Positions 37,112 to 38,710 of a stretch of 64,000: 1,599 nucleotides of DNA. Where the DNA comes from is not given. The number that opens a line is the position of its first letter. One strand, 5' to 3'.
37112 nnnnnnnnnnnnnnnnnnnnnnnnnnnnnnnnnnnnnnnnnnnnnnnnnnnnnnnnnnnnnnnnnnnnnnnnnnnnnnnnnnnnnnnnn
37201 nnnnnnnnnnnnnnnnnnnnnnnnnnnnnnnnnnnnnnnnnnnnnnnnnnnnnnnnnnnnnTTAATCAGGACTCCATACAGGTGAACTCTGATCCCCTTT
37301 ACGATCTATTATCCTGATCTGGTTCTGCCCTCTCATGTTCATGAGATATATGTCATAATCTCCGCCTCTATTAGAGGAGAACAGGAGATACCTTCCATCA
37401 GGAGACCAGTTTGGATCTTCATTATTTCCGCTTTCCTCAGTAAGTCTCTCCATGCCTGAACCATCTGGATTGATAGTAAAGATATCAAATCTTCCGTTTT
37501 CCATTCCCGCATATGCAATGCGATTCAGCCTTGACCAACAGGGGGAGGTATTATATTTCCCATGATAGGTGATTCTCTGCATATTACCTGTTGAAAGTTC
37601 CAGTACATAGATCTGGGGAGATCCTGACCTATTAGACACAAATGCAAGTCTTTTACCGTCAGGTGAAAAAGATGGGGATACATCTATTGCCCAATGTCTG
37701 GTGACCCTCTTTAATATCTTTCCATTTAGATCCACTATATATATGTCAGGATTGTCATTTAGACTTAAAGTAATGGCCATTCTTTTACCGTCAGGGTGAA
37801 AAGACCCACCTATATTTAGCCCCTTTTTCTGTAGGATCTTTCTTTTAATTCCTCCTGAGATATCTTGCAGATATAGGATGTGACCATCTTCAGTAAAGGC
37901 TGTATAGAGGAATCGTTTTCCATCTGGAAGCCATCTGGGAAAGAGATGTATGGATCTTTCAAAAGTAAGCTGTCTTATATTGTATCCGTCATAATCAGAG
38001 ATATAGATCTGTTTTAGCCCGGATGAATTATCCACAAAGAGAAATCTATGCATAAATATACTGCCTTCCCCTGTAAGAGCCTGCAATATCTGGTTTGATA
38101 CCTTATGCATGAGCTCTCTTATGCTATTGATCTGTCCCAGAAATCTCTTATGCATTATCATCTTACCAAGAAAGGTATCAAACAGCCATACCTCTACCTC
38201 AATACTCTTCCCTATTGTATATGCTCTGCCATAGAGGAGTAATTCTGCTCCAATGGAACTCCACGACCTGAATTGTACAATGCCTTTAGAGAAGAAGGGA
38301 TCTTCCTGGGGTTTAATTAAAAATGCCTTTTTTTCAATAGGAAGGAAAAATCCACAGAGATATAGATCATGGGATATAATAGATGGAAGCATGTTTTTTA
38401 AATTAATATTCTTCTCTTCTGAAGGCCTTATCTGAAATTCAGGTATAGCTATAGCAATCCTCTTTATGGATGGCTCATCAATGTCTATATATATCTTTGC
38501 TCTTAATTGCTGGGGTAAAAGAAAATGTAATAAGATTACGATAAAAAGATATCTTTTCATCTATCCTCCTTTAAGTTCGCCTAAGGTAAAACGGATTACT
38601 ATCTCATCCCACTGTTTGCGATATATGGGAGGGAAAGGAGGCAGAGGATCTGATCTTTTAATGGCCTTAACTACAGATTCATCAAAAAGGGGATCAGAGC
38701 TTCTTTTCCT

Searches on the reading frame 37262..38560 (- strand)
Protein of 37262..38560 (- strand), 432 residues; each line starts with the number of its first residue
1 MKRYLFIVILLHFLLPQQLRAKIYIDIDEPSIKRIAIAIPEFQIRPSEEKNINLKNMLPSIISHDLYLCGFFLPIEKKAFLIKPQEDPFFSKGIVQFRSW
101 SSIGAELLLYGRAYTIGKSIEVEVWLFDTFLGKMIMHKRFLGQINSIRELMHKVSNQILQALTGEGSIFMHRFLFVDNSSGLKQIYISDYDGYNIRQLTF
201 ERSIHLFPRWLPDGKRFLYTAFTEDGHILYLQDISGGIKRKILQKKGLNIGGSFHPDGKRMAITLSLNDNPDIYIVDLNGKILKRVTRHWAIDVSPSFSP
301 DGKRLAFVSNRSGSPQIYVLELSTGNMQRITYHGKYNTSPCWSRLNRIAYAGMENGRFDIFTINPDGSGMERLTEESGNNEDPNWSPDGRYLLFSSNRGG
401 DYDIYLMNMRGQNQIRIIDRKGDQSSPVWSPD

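Call 44: list_cluster_members(proteins=[window:37262-38560:-, window:36550-37161:-, window:31556-32725:+, window:38561-39409:-])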
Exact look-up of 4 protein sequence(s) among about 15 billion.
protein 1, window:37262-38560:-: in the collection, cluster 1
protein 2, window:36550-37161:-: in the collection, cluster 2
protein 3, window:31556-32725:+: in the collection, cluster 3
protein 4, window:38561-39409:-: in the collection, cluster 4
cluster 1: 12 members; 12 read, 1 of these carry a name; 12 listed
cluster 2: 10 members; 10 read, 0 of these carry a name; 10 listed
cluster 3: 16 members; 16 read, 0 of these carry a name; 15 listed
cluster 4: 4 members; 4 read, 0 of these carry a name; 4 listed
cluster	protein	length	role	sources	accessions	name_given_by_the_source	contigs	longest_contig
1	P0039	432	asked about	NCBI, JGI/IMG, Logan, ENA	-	-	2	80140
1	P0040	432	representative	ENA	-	-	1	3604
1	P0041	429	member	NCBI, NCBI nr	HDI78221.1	MAG TPA: Tol-Pal system beta propeller repeat protein TolB, partial [Desulfobacteraceae ... | Tol-Pal system beta propeller repeat protein TolB [Desulfobacteraceae bacterium]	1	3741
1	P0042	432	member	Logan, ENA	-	-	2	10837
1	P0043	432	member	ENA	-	-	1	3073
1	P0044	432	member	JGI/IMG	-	-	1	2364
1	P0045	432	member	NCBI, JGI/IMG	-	-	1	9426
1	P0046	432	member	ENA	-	-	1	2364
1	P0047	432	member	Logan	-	-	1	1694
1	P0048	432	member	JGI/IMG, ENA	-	-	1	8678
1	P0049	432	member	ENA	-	-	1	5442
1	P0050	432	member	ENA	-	-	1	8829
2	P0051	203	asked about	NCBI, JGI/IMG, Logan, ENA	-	-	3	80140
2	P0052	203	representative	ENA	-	-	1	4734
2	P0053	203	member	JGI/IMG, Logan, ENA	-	-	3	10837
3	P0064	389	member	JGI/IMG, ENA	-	-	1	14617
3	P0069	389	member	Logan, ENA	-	-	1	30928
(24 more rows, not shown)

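Call 45: find_encoding_contigs(protein=P0069, flank=6000, max_places=3)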
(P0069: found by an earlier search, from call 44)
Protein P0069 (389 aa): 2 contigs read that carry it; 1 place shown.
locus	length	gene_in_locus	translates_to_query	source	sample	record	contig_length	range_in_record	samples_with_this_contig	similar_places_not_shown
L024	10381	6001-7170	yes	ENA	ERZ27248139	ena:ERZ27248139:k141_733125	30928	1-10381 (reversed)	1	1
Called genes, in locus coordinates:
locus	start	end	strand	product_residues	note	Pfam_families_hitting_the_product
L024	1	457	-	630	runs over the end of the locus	PF13623:SurA_N_2, PF13624:SurA_N_3, PF13145:Rotamase_2, PF13616:Rotamase_3, PF00639:Rotamase, PF13145:Rotamase_2 (weak)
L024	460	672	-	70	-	-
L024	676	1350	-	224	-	PF02457:DAC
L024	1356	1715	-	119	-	PF00011:HSP20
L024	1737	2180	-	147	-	PF00011:HSP20, PF17886:ArsA_HSP20 (weak)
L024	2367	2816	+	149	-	PF00011:HSP20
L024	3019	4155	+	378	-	PF01658:Inos-1-P_synth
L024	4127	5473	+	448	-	PF00483:NTP_transferase, PF12804:NTP_transf_3, PF01066:CDP-OH_P_transf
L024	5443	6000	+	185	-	PF13875:DUF4202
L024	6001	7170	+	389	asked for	PF07075:NamZ_N, PF20732:NamZ_C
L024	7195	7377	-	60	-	PF12728:HTH_17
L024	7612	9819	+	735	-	PF00654:Voltage_CLC, PF00571:CBS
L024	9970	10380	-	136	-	?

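Call 46: find_encoding_contigs(protein=P0064, flank=6000, max_places=3)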
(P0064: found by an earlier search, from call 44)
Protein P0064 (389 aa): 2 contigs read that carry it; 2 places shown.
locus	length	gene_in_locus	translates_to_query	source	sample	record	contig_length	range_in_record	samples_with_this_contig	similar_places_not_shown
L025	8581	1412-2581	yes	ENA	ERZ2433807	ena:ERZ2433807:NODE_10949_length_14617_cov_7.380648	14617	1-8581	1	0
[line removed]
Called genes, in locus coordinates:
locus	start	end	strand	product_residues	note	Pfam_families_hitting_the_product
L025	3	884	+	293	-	?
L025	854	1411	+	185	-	PF13875:DUF4202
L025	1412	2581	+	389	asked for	PF07075:NamZ_N, PF20732:NamZ_C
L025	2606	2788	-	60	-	PF12728:HTH_17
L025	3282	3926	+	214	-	PF00152:tRNA-synt_2 (faint), PF01409:tRNA-synt_2d, PF17759:tRNA_synthFbeta (weak)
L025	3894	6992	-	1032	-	PF13620:CarboxypepD_reg (faint)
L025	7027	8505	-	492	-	PF02074:Peptidase_M32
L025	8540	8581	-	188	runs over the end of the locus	PF01725:Ham1p_like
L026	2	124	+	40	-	?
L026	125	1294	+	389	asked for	PF07075:NamZ_N, PF20732:NamZ_C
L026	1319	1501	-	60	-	PF12728:HTH_17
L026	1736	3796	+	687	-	?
